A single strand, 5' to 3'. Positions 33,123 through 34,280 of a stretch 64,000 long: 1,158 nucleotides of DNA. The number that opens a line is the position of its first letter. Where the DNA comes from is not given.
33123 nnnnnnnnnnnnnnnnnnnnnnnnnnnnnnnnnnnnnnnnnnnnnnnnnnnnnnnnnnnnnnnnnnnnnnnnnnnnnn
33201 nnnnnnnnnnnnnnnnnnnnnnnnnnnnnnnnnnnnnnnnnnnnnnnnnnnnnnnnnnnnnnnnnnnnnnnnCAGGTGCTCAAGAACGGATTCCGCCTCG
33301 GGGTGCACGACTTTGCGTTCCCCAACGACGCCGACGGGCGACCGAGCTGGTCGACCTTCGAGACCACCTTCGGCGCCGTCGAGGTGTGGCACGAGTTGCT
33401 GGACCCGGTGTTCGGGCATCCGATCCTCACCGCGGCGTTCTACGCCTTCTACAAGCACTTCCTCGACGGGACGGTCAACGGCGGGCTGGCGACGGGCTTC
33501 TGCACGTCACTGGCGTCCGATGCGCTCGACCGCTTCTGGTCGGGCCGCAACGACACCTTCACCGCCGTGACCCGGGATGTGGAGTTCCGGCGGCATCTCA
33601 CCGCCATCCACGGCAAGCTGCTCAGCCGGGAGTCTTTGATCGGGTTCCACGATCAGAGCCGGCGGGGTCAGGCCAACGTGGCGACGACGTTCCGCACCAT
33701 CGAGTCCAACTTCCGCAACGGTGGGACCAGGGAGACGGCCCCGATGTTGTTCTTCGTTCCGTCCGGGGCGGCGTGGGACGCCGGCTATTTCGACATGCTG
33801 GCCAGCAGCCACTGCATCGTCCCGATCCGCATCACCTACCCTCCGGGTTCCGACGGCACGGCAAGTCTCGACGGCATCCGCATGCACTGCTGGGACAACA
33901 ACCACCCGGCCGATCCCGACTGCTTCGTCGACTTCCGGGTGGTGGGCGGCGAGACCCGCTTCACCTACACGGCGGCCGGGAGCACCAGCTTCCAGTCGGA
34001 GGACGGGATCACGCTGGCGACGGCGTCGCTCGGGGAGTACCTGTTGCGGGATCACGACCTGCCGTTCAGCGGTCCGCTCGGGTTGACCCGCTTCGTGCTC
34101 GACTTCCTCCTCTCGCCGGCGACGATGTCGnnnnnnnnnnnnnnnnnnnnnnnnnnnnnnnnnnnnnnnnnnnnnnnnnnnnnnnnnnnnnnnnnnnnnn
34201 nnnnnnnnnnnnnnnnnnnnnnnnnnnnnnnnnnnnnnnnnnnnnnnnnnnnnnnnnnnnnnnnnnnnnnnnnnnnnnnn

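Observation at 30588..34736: A 1382-aa multidomain giant protein with no signal peptide: lectin-like head, Gly-rich and collagen-like repeats, two Ig-like domains, and an unknown C-terminal domain with a Cys/His pair.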

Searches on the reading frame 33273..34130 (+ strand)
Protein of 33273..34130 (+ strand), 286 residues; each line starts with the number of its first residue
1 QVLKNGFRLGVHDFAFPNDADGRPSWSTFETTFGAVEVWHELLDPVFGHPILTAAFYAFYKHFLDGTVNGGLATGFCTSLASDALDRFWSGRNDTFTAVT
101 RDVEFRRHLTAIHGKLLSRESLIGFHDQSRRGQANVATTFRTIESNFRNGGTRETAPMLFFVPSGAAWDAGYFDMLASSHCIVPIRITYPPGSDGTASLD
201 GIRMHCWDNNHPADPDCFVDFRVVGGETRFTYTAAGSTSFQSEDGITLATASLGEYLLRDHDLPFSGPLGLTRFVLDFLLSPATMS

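Call 42: search_solved_structures(query=A3, max_evalue=10, show_alignments=3)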
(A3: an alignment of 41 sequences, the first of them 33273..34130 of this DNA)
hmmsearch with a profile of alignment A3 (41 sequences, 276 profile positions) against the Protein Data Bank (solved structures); distinct sequences matched with E-value up to 10: 1.
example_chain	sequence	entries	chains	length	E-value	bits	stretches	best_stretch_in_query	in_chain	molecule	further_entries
7n98_A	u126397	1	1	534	0.82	12.5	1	45-85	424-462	Sodium-dependent lysophosphatidylcholine symporter 1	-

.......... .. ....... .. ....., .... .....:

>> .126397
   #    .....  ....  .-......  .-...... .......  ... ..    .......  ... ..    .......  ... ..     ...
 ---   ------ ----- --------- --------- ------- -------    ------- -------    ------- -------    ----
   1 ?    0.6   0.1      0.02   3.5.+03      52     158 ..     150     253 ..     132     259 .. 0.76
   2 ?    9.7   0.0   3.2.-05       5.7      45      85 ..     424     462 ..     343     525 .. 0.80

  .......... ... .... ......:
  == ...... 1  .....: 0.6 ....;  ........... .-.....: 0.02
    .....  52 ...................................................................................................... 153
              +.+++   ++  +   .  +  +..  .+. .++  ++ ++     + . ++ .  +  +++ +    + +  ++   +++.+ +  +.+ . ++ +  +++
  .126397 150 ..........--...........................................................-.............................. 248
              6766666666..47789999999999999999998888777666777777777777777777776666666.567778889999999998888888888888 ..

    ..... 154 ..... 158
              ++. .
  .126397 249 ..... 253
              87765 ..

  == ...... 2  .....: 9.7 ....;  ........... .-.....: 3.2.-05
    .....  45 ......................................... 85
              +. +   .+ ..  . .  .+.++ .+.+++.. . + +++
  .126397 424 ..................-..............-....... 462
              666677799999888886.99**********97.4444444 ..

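Call 43: search_protein_families(library=pfam, alignment_id=A3, max_evalue=5)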
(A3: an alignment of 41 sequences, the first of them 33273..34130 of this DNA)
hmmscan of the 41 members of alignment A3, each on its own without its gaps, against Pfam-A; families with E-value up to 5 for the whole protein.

A. member 1, window:33273-34130:+ (286 aa): 0 families

B. families by the number of members that match (of 41 scanned): 16 families
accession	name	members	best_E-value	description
PF19698.5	DUF6197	5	0.026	Family of unknown function (DUF6197)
PF05484.17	LRV_FeS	1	0.011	LRV protein FeS4 cluster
PF12781.13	AAA_9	1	0.013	ATP-binding dynein motor region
PF06194.16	Phage_Orf51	1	0.04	Phage Conserved Open Reading Frame 51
PF18815.6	AFP_2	1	0.049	Bacterial antifreeze protein repeat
PF02872.23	5_nucleotid_C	1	0.074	5'-nucleotidase, C-terminal domain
PF22148.1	Fervidolysin_NPro-like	1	0.092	Fervidolysin N-terminal prodomain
PF21424.3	DTP-pb9_A-dom_C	1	0.11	Distal tail protein pb9, A domain C-terminal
PF22337.1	Phage_fiber_rpt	1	0.16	Phage tail fiber repeats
PF19014.6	DUF5743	1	0.16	Family of unknown function (DUF5743)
PF02883.26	Alpha_adaptinC2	1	0.16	Adaptin C-terminal domain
PF02765.23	POT1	1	0.17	Telomeric single stranded DNA binding POT1/CDC13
PF16650.10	SPEG_u2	1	0.18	Unstructured region on SPEG complex protein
PF11523.13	DUF3223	1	0.19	Protein of unknown function (DUF3223)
PF09504.16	RE_Bsp6I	1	0.19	Bsp6I restriction endonuclease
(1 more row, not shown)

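Call 48: predict_structure(alignment_id=A3)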
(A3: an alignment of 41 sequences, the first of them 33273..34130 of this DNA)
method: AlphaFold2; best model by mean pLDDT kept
length: 286 residues; sequences in the alignment: 41
mean_pLDDT: 94.3   pTM: 0.91
mean pLDDT of the five models: 94.3, 93.7, 93.2, 93.0, 92.2
residues with pLDDT >= 90: 247; 70-90: 33; 50-70: 3; < 50: 3
segments of 3 or more residues with pLDDT < 50: 284-286
pLDDT, mean of each block of 10 residues (from residue 1): 97 96 97 96 91 96 93 94 98 97 97 97 96 97 98 98 94 90 98 89 98 96 97 97 98 98 90 85 48
secondary structure, 60 per line:
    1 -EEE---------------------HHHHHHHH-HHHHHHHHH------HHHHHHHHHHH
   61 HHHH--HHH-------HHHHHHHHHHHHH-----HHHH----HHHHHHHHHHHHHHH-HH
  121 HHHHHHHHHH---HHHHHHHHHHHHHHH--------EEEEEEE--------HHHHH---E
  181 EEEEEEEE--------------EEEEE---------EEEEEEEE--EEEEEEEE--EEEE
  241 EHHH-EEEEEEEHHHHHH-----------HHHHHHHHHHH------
elements in order: E2-4 H26-33 H35-43 H50-64 H77-89 H95-98 H103-117 H119-130 H134-148 E157-163 H172-176 E180-188 E203-207 E217-224 E227-234 E237-241 E246-252 H253-258 H270-280

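Call 59: fold_search(model_id=the predicted structure, library=pdb)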
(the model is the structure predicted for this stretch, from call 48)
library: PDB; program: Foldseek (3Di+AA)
matches with E <= 10: 230; with E <= 0.001: 0
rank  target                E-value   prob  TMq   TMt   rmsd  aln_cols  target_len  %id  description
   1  7t31_A                2.4e-01  0.06  0.12  0.08  18.5       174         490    9  X-ray Structure of Clostridiodies difficile PilW (released 2022-10-19)
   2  9vyf_Q                2.9e-01  0.06  0.17  0.11  19.0       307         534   15  Cyanopodophage Pan3 portal complex (released 2025-11-26)
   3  8es4_A                5.8e-01  0.06  0.18  0.13  19.2       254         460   12  Focused reconstruction of HRP29 tail (released 2023-10-18)
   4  8swj_B                8.3e-01  0.04  0.11  0.20  14.8       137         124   13  Co-crystal structure of 53BP1 tandem Tudor domains in complex with UNC8531 (released 2023-08-02)
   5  1fu1_B                8.3e-01  0.04  0.09  0.12  15.8       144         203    8  CRYSTAL STRUCTURE OF HUMAN XRCC4 (released 2000-12-11)
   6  4nv7_B                8.3e-01  0.04  0.15  0.16  15.9       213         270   12  Crystal Structure of Mesorhizobium Loti Arylamine N-acetyltransferase 1 In Complex With CoA (released 2015-01-21)
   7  8i4m_S                9.3e-01  0.06  0.17  0.10  15.6       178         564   10  Portal-tail complex structure of the Cyanophage P-SCSP1u (released 2023-11-01)
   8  2j0p                  9.3e-01  0.02  0.12  0.11  16.7       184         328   11  Structure of the haem-chaperone Proteobacteria-protein HemS (released 2006-08-29)
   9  9b41_A                9.3e-01  0.02  0.13  0.09  14.6       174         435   11  Pseudomonas phage Pa193 Neck (portal and head-to-tail proteins) (released 2024-10-16)
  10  8swj_C                1.2e+00  0.05  0.10  0.20  13.4       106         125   10  Co-crystal structure of 53BP1 tandem Tudor domains in complex with UNC8531 (released 2023-08-02)
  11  6mxy_B                1.2e+00  0.09  0.11  0.21   6.7        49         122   16  Structure of 53BP1 tandem Tudor domains in complex with small molecule UNC3351 (released 2019-11-27)
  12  8eom_A                1.2e+00  0.03  0.10  0.20  17.6       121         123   12  TUDOR DOMAIN OF TUMOR SUPPRESSOR P53BP1 WITH MFP-5973 (released 2023-01-18)
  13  6mxx_C                1.3e+00  0.04  0.10  0.20  14.6       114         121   11  Structure of 53BP1 tandem Tudor domains in complex with small molecule UNC2991 (released 2019-11-27)
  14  8f0w_A                1.3e+00  0.03  0.10  0.20  16.9       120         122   13  Tudor Domain of Tumor suppressor p53BP1 with MFP-5956 (released 2023-01-18)
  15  4bgf_C                1.4e+00  0.02  0.12  0.12  15.8       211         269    9  The 3D-structure of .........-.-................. from M. tuberculosis (released 2013-07-24)
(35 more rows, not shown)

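Call 85: find_homologous_proteins(query=A3, max_evalue=0.00001)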
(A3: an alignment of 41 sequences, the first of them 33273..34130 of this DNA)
Query A3 (41 sequences) (286 aa, profile of the alignment): 88 proteins with E <= 0.00001 among 6424 candidates.
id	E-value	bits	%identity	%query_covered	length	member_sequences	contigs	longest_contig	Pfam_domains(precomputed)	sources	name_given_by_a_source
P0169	1.4e-100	355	62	100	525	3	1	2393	-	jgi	-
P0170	1.8e-100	354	63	99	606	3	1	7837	-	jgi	jgi:hypothetical protein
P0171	2.1e-100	354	53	100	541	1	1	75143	-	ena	-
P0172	2.2e-100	354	56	100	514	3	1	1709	-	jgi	jgi:hypothetical protein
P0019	3.0e-100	353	52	99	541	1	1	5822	-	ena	-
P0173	9.3e-100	352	53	100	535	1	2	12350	-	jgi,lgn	jgi:hypothetical protein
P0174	3.3e-99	350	55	98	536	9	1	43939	-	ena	-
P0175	6.5e-99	349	54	100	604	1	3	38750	PF01833.31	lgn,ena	-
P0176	6.8e-99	349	55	100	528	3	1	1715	-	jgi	jgi:hypothetical protein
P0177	2.0e-98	348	63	100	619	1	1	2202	PF01833.31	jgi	jgi:hypothetical protein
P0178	1.8e-97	344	55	100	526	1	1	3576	-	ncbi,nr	ncbi:MAG: hypothetical protein D3904_03960 [Candidatus Electrothrix sp. EH2]|nr:hypothetical protein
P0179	2.9e-97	344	63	100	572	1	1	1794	-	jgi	jgi:hypothetical protein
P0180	4.3e-97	343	53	100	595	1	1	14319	-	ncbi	-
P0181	1.1e-96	342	53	98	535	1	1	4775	-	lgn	-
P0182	1.7e-96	341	55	100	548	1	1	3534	-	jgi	jgi:hypothetical protein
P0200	4.0e-92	327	52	98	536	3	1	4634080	-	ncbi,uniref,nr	ncbi:hypothetical protein QZJ86_18895 [Methylomonas montana]|uniref:hypothetical protein n=1 Tax=Met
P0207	2.0e-90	321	51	98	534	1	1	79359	-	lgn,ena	-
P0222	4.3e-82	294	45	98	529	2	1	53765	-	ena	-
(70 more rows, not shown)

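Call 87: find_encoding_contigs(protein=P0200, flank=10000, max_places=2)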
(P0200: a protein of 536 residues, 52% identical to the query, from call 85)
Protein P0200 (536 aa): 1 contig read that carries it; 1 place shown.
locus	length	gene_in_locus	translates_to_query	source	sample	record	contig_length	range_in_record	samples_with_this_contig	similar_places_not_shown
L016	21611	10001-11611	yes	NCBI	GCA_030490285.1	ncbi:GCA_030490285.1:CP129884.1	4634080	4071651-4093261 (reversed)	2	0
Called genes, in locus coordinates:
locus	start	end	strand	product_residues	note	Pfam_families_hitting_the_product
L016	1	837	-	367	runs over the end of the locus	PF00196:GerE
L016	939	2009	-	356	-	PF00196:GerE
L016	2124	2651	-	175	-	PF00857:Isochorismatase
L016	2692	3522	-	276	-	-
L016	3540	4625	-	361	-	PF04909:Amidohydro_2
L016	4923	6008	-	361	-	PF00196:GerE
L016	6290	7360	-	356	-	PF00196:GerE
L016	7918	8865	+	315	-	-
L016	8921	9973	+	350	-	-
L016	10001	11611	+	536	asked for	-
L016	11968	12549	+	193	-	PF03358:FMN_red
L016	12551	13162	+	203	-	-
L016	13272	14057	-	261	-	PF04116:FA_hydroxylase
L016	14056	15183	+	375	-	PF01965:DJ-1_PfpI (faint), PF12833:HTH_18, PF00165:HTH_AraC (weak)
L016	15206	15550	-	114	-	PF12833:HTH_18, PF00165:HTH_AraC (weak)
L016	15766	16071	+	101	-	-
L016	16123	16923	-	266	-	-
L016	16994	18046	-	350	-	PF00376:MerR, PF13411:MerR_1, PF09278:MerR-DNA-bind, PF07739:TipAS (weak)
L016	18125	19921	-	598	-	PF00512:HisKA, PF02518:HATPase_c, PF00072:Response_reg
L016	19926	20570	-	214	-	PF00072:Response_reg, PF00196:GerE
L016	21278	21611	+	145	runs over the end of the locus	-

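Call 90: find_encoding_contigs(protein=P0171, flank=8000, max_places=2)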
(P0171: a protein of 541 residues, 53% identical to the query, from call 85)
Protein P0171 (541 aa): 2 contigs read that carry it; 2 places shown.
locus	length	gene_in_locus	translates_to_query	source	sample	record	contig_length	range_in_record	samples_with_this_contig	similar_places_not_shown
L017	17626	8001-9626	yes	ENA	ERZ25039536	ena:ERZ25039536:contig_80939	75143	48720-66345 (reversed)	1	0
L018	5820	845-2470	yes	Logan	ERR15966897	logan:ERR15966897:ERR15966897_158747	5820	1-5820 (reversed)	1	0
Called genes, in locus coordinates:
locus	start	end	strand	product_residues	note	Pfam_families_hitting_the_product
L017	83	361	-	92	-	PF01555:N6_N4_Mtase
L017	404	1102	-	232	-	-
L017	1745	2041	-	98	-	-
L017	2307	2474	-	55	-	-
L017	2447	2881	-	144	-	-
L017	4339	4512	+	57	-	-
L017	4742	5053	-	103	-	PF00112:Peptidase_C1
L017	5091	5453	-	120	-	PF00112:Peptidase_C1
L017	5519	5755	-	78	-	-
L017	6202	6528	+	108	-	PF09394:Inhibitor_I42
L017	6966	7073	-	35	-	-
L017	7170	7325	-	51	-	-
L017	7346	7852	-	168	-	-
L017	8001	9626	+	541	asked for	-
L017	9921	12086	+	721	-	PF00149:Metallophos (weak)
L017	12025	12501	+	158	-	-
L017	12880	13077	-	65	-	-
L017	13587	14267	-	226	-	-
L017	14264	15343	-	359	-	-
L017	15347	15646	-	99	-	-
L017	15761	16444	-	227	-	PF12708:Pect-lyase_RHGA_epim (faint)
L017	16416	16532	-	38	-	-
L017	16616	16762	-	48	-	-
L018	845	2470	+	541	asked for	-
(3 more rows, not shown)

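Call 91: find_encoding_contigs(protein=P0207, flank=8000, max_places=2)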
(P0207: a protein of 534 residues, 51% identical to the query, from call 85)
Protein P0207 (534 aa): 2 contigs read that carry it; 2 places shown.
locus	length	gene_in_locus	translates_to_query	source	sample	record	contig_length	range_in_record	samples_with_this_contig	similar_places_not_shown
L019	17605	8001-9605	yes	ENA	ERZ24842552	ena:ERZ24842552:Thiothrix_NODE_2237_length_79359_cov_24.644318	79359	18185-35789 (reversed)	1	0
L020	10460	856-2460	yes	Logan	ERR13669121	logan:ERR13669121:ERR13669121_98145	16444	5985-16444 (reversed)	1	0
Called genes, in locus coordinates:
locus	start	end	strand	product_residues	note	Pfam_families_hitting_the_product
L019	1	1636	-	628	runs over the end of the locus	PF13522:GATase_6, PF13537:GATase_7, PF00733:Asn_synthase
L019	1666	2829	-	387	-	-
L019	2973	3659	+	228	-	PF00005:ABC_tran, PF02463:SMC_N (faint)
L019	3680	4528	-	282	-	PF08238:Sel1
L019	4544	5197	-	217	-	PF00581:Rhodanese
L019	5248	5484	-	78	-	-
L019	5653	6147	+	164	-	-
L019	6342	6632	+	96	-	-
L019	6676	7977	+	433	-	-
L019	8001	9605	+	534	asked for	-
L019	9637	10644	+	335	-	-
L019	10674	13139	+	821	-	PF04185:Phosphoesterase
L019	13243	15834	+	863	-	-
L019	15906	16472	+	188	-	-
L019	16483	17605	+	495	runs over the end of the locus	-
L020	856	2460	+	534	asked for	-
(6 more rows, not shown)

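Call 95: search_protein_families(library=pfam, proteins=[L019:6676-7974:+, L019:9637-10641:+, L016:7918-8862:+, L016:8921-9970:+, L017:7349-7852:-, L019:10674-13136:+, L019:13243-15831:+, L017:9921-12083:+], max_evalue=0.1)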
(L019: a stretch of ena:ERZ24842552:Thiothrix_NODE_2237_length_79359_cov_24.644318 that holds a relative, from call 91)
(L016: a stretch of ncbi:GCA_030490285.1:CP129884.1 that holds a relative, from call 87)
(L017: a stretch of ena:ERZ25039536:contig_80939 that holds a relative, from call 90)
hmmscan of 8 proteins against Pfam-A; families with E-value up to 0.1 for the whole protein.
L019:6676-7974:+ (433 aa): 3 families
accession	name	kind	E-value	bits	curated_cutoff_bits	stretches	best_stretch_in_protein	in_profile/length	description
PF11858.14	DUF3378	-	0.0025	18.4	27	0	63-83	47-67/76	Domain of unknown function (DUF3378)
PF03903.18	Phage_T4_gp36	-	0.0045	17.4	26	0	82-126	58-99/131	Phage T4 tail fibre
PF22085.1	NorB_cytochrome_c-like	-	0.015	16.1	29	0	45-80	3-38/181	Nitric oxide reductase subunit B, cytochrome c-like domain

L019:9637-10641:+ (335 aa): 1 family
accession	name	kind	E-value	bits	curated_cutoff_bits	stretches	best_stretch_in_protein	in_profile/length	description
PF19100.5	DUF5787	-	0.00077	19.7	25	0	130-201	138-211/278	Family of unknown function (DUF5787)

L016:7918-8862:+ (315 aa): 0 families

L016:8921-9970:+ (350 aa): 1 family
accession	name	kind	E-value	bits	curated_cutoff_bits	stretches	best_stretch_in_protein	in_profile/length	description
PF01474.22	DAHP_synth_2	-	0.07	12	27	1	206-265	53-109/438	Class-II DAHP synthetase family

L017:7349-7852:- (168 aa): 0 families

L019:10674-13136:+ (821 aa): 1 family
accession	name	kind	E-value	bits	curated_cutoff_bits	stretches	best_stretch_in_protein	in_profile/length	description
PF04185.19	Phosphoesterase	-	9.8e-75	252.4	23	1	357-722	1-353/356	Phosphoesterase family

L019:13243-15831:+ (863 aa): 0 families

L017:9921-12083:+ (721 aa): 3 families
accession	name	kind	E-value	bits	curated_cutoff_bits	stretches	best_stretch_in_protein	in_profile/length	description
PF00149.33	Metallophos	-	1.2e-07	32.8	21.5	1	249-423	3-116/191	Calcineurin-like phosphoesterase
PF08310.17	LGFP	-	0.0054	17.5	22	0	26-43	13-30/53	LGFP repeat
PF21812.2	DUF6881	-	0.063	14.3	27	0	380-419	8-47/90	Domain of unknown function (DUF6881)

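Call 96: search_protein_families(library=ncbifam, proteins=[L019:6676-7974:+, L019:9637-10641:+, L016:7918-8862:+, L016:8921-9970:+, P0200, P0207], max_evalue=0.1)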
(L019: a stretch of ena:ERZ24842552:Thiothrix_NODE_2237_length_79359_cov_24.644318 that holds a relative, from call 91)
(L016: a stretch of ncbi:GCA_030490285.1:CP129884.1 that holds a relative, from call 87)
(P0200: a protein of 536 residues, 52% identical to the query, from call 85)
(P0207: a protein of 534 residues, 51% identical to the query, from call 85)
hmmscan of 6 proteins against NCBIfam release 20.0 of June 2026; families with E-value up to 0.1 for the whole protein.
L019:6676-7974:+ (433 aa): 0 families

L019:9637-10641:+ (335 aa): 0 families

L016:7918-8862:+ (315 aa): 0 families

L016:8921-9970:+ (350 aa): 0 families

P0200 (536 aa): 0 families

P0207 (534 aa): 0 families

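Call 98: search_solved_structures(query=L019:6676-7974:+, max_evalue=1, show_alignments=2)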
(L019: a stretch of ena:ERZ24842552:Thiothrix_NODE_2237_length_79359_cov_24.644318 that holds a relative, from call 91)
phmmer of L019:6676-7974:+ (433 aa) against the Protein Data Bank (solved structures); distinct sequences matched with E-value up to 1: 1.
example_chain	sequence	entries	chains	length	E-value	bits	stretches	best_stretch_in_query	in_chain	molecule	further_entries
8ond_A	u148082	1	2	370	2.6e-10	42.7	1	60-193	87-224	bd2133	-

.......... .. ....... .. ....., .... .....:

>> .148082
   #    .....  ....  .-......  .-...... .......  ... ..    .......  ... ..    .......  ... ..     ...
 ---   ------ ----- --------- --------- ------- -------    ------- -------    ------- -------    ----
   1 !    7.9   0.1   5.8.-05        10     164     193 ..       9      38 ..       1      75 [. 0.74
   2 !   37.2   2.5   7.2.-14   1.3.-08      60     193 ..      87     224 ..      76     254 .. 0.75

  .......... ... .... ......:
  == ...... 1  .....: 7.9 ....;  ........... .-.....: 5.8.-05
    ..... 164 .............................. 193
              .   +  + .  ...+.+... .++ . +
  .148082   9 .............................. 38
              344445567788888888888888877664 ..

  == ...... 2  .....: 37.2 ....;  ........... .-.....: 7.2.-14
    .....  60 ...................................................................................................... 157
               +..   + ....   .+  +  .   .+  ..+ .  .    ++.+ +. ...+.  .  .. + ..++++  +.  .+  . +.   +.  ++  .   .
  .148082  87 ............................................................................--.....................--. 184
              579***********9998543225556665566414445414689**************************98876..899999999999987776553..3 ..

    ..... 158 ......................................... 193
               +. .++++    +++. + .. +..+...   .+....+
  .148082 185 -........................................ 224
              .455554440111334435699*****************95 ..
